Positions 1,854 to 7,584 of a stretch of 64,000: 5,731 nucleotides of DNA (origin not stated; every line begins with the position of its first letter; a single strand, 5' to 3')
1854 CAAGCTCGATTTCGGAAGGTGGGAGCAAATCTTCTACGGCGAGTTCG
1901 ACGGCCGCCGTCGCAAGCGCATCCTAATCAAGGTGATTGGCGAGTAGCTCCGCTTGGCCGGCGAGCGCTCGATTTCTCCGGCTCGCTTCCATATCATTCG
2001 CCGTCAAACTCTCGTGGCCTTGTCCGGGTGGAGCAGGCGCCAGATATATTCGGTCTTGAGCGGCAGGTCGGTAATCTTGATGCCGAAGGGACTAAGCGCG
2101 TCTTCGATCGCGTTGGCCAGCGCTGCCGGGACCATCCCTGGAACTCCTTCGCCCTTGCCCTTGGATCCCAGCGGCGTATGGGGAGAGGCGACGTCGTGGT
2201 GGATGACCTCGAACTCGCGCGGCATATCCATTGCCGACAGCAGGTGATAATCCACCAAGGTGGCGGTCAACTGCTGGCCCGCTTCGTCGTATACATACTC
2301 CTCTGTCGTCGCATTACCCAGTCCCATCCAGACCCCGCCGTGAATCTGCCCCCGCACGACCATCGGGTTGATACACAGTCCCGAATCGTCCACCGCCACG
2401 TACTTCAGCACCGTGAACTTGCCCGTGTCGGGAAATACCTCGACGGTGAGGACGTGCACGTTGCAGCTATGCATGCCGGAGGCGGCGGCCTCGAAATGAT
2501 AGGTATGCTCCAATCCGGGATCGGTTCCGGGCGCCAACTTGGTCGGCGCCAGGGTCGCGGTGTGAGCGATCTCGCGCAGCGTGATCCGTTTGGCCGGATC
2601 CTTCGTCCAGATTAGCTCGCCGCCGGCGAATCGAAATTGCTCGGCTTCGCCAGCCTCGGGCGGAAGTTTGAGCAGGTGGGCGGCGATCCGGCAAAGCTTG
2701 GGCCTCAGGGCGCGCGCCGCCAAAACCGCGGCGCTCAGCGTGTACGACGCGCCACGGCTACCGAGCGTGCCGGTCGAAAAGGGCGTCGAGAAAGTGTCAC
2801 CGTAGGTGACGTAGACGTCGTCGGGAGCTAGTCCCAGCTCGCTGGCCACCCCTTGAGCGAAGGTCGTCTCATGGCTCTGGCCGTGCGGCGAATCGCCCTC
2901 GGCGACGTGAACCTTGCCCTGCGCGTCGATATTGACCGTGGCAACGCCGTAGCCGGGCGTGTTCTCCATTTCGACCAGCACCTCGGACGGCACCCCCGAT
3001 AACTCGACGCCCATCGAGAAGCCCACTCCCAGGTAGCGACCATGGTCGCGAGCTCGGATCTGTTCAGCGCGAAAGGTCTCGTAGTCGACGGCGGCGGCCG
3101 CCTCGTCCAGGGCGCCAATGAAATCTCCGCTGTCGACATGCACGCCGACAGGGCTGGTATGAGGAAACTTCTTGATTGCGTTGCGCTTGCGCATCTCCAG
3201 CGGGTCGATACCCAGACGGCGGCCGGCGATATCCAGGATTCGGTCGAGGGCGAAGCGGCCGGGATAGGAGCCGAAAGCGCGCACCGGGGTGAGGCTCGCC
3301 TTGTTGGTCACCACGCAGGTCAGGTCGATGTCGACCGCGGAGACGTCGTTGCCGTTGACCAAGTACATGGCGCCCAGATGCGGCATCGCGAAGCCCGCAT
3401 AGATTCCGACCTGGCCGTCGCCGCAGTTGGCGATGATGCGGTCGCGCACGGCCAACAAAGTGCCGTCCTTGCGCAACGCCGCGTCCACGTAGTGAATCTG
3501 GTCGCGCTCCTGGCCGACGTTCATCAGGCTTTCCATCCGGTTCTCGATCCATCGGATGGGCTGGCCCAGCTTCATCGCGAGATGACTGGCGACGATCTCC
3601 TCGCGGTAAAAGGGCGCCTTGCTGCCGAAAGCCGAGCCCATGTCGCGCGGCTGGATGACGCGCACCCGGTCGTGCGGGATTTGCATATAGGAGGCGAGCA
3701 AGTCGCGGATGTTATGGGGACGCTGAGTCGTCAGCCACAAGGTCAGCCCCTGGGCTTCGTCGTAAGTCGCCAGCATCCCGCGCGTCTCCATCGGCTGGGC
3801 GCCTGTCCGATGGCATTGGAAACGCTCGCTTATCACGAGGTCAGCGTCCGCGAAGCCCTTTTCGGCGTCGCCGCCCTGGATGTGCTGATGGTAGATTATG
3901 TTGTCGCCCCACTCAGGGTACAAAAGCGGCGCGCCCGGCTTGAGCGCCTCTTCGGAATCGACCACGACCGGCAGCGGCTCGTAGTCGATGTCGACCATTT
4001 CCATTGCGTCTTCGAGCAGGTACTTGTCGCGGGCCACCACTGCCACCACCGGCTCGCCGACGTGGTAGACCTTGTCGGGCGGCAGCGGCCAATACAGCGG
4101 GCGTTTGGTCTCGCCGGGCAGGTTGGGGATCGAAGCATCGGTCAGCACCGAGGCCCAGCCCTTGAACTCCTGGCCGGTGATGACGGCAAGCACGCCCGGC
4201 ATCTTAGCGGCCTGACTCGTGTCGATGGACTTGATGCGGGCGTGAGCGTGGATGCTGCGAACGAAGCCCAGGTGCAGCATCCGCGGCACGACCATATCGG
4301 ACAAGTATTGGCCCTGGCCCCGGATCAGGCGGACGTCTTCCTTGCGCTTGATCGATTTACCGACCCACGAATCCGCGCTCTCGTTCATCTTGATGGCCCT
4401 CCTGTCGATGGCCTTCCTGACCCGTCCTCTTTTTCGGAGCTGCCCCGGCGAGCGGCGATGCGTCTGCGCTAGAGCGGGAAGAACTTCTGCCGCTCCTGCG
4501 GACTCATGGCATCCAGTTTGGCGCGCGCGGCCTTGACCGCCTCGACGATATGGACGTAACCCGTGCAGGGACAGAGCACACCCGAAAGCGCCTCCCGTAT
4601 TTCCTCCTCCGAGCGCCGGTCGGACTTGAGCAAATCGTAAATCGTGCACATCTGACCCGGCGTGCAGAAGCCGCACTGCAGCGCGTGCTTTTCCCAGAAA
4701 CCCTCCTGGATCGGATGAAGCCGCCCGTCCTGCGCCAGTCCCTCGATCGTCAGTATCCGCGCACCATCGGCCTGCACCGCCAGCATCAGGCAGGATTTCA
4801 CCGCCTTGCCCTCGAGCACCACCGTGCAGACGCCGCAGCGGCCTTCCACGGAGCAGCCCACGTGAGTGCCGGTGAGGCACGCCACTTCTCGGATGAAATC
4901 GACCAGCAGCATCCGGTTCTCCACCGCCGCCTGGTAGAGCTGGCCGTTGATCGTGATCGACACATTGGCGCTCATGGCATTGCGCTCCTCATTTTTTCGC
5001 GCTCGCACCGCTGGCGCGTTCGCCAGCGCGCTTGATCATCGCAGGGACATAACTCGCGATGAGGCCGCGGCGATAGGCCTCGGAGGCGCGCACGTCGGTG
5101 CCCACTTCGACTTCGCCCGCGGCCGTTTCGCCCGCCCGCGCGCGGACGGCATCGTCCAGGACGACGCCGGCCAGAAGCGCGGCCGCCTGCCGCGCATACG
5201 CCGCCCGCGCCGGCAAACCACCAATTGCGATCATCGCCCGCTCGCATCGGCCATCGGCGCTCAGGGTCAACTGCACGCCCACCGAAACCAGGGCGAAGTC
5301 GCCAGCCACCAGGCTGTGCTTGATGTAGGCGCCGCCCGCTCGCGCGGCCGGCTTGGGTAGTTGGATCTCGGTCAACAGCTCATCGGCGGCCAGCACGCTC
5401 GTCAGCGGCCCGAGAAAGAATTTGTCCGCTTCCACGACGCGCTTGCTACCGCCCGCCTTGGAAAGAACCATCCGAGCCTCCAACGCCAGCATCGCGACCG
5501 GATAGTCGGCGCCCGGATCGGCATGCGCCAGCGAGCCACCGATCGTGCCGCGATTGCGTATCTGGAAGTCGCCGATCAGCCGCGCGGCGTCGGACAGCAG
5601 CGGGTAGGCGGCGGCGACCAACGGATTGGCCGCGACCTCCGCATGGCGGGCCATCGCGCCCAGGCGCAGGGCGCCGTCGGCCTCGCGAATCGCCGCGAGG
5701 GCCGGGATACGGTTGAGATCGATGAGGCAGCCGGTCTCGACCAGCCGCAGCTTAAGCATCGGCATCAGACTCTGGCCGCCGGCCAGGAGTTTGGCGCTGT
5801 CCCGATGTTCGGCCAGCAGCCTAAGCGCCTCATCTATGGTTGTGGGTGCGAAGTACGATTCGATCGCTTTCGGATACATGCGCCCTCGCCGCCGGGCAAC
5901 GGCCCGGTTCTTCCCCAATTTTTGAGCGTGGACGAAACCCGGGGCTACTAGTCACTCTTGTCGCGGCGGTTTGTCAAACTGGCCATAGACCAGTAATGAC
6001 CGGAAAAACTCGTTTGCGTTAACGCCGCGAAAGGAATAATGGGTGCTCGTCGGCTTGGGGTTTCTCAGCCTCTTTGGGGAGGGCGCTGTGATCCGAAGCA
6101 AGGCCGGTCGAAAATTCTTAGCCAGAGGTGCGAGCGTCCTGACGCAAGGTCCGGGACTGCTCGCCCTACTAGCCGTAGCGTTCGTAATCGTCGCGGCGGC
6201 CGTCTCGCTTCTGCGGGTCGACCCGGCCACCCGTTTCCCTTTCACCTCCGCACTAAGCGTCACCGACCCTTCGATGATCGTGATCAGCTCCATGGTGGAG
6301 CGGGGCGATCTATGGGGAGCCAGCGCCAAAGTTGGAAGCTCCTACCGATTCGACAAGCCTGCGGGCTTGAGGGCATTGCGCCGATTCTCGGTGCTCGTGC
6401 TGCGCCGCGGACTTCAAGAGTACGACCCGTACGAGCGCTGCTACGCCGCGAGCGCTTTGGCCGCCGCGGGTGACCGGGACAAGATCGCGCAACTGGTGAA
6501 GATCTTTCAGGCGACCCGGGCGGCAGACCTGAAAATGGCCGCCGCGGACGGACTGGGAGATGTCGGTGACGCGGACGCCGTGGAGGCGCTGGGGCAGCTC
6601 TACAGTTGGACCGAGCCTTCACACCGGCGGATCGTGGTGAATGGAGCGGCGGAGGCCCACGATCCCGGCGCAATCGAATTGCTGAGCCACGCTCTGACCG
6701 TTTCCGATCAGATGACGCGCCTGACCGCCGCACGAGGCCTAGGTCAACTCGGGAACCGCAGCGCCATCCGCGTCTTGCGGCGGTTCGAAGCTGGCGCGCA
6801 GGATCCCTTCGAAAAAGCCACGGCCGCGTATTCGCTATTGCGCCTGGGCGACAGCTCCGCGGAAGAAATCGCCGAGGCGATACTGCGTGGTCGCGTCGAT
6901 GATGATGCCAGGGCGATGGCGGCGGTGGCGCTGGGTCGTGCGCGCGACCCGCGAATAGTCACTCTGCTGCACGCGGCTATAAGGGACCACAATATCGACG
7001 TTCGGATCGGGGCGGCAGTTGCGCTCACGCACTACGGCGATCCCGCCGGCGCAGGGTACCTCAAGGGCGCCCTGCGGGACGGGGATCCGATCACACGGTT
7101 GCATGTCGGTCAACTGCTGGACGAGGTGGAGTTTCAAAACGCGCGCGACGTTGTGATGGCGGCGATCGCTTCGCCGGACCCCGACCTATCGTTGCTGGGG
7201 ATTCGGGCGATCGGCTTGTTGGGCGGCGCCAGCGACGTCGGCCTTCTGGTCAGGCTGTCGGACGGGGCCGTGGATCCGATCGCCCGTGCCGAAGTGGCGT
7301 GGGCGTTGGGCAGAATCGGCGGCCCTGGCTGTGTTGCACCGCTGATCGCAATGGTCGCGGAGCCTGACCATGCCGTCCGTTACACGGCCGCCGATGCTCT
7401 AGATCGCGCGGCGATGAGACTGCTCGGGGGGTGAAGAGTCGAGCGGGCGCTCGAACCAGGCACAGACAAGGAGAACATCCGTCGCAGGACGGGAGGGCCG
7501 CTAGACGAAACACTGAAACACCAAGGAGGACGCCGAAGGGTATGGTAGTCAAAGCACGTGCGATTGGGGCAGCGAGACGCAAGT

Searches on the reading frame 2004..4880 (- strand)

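Call 66: search_protein_families(library=pfam, proteins=[window:2004-4880:-], max_evalue=0.00001)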
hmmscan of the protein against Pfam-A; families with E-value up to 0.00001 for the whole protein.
window:2004-4880:- (958 aa): 3 families
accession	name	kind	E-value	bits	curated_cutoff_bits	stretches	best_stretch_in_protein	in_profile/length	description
PF20256.3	MoCoBD_2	-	3e-69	234.1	27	1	594-887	2-283/283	Molybdopterin cofactor-binding domain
PF02738.23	MoCoBD_1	-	7.3e-62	209.1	27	1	322-568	3-244/244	Molybdopterin cofactor-binding domain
PF01315.27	Ald_Xan_dh_C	-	5e-25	88.4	31.3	1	188-304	2-110/110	Aldehyde oxidase and xanthine dehydrogenase, a/b hammerhead domain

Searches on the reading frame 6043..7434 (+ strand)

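Call 66: search_protein_families(library=pfam, proteins=[window:6043-7434:+], max_evalue=0.00001)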
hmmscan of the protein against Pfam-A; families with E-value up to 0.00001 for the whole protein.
window:6043-7434:+ (463 aa): 2 families
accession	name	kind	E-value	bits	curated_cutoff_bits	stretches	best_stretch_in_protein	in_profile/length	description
PF13646.12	HEAT_2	-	4.6e-38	129.8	27.7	4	279-349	6-77/88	HEAT repeats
PF03130.22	HEAT_PBS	-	1.3e-12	47.2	20.9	0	415-437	2-24/27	PBS lyase HEAT-like repeat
